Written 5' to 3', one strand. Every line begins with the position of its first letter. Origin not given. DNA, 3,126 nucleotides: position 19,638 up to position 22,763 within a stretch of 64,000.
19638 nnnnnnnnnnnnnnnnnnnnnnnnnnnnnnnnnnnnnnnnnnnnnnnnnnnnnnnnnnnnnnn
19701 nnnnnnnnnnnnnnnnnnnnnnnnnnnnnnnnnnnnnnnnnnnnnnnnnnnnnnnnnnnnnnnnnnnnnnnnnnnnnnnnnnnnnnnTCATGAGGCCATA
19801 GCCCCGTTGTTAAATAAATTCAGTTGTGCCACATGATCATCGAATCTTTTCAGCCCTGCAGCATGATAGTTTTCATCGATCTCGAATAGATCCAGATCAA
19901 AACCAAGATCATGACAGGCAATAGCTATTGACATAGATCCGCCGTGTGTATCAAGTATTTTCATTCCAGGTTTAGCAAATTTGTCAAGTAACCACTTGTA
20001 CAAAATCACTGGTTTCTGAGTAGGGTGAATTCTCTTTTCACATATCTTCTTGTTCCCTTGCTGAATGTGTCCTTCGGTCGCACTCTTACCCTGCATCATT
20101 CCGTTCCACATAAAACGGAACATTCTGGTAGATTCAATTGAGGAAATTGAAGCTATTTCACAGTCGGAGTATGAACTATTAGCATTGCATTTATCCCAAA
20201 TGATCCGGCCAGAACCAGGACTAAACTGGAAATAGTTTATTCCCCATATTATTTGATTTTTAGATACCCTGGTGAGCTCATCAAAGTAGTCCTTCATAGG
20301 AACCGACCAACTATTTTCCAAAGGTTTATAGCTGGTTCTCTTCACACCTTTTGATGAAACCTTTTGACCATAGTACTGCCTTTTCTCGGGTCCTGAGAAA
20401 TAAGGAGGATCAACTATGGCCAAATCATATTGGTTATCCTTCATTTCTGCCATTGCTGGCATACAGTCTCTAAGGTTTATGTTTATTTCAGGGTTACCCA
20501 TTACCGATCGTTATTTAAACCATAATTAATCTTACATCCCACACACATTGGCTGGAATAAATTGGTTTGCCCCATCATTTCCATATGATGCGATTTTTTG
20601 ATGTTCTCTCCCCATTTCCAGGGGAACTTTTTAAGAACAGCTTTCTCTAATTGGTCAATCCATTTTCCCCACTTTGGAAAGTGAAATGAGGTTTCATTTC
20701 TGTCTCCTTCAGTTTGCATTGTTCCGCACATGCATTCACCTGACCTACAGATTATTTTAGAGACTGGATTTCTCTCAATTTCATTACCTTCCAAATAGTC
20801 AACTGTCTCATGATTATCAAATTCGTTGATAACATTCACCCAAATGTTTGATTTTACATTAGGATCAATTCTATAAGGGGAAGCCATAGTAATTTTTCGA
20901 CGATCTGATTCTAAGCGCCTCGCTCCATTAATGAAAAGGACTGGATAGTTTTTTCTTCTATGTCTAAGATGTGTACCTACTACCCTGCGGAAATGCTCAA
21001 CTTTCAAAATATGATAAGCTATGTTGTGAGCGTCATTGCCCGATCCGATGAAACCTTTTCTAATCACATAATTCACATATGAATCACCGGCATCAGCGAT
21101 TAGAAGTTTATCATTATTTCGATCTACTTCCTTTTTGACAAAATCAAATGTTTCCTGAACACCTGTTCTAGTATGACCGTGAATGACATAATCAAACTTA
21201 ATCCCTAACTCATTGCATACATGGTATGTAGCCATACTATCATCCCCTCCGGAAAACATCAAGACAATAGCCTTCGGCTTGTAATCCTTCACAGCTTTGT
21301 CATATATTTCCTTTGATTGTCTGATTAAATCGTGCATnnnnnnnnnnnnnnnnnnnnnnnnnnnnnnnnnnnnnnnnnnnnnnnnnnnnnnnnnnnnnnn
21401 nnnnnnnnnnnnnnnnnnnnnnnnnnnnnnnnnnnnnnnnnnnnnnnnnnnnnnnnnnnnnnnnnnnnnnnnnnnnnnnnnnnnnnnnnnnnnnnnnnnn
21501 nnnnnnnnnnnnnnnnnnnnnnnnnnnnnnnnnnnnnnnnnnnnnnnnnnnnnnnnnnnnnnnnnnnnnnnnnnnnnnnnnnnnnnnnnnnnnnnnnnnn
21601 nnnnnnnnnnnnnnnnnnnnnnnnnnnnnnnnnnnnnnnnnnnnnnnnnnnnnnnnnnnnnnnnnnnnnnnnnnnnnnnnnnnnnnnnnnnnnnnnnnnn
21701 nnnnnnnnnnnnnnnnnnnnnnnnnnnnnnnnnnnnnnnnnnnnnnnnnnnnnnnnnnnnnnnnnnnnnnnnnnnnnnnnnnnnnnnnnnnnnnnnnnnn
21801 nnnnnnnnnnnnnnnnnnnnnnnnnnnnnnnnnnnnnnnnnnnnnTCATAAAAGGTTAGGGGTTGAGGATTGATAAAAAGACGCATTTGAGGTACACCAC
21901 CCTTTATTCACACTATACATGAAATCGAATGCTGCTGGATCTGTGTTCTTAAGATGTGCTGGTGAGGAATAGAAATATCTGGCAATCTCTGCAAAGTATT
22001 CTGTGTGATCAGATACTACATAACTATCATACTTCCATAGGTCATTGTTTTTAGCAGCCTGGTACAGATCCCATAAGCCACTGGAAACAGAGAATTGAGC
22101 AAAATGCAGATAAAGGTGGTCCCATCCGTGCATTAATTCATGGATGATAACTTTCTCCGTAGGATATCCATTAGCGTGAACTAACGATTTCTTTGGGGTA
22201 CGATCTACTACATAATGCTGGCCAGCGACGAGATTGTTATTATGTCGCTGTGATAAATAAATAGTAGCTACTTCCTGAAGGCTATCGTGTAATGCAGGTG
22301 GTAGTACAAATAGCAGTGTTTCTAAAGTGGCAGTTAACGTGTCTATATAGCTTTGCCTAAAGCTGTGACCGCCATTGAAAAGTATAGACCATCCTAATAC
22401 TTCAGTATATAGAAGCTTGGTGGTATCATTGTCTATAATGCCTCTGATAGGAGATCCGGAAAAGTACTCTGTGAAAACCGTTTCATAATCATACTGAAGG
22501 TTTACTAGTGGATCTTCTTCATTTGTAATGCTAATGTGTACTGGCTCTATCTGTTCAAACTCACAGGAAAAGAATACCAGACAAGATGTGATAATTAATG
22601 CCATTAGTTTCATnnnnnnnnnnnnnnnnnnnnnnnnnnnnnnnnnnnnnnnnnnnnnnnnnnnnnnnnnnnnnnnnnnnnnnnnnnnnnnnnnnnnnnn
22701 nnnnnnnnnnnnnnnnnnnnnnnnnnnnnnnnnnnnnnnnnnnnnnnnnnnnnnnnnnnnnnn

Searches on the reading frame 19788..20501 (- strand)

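Call 31: search_protein_families(library=pfam, proteins=[window:19788-20501:-], max_evalue=0.001)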
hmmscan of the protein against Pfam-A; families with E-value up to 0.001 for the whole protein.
window:19788-20501:- (237 aa): 1 family
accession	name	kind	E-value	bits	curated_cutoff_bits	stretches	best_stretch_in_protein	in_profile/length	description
PF01555.25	N6_N4_Mtase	-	1.3e-10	42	26.7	1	58-214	137-217/221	DNA methylase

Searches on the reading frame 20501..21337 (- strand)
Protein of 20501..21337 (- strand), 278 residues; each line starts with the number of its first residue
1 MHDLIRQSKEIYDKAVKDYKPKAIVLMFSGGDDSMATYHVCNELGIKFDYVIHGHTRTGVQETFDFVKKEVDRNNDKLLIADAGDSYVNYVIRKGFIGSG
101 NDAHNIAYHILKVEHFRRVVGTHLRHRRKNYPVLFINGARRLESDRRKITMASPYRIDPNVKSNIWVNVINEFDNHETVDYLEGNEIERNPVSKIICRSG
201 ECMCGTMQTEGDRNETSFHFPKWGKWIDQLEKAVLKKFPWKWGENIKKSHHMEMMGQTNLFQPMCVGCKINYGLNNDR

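Call 31: search_protein_families(library=pfam, proteins=[window:20501-21337:-], max_evalue=0.001)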
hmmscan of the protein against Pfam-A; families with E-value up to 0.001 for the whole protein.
window:20501-21337:- (278 aa): 1 family
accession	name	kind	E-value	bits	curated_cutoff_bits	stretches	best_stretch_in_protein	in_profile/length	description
PF01507.26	PAPS_reduct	-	2.5e-09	37.8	22.5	1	24-193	2-160/175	Phosphoadenosine phosphosulfate reductase domain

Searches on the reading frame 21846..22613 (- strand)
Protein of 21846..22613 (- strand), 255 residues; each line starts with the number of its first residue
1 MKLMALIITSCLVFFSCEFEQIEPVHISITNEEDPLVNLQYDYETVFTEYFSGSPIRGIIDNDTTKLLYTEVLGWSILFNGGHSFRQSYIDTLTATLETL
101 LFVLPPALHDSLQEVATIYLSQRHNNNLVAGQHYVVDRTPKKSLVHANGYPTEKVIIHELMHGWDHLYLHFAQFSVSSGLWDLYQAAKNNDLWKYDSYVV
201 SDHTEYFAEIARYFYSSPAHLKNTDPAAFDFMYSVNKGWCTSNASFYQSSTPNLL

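Call 31: search_protein_families(library=pfam, proteins=[window:21846-22613:-], max_evalue=0.001)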
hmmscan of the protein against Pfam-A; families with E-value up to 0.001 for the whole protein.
window:21846-22613:- (255 aa): 2 families
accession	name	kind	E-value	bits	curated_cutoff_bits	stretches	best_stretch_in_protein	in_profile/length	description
PF07737.17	ATLF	-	0.00012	22.3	27.4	1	152-233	110-191/193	Anthrax toxin lethal factor, N- and C-terminal domain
PF06167.18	Peptidase_M90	-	0.00041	20.4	26.2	0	194-232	200-238/243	Glucose-regulated metallo-peptidase M90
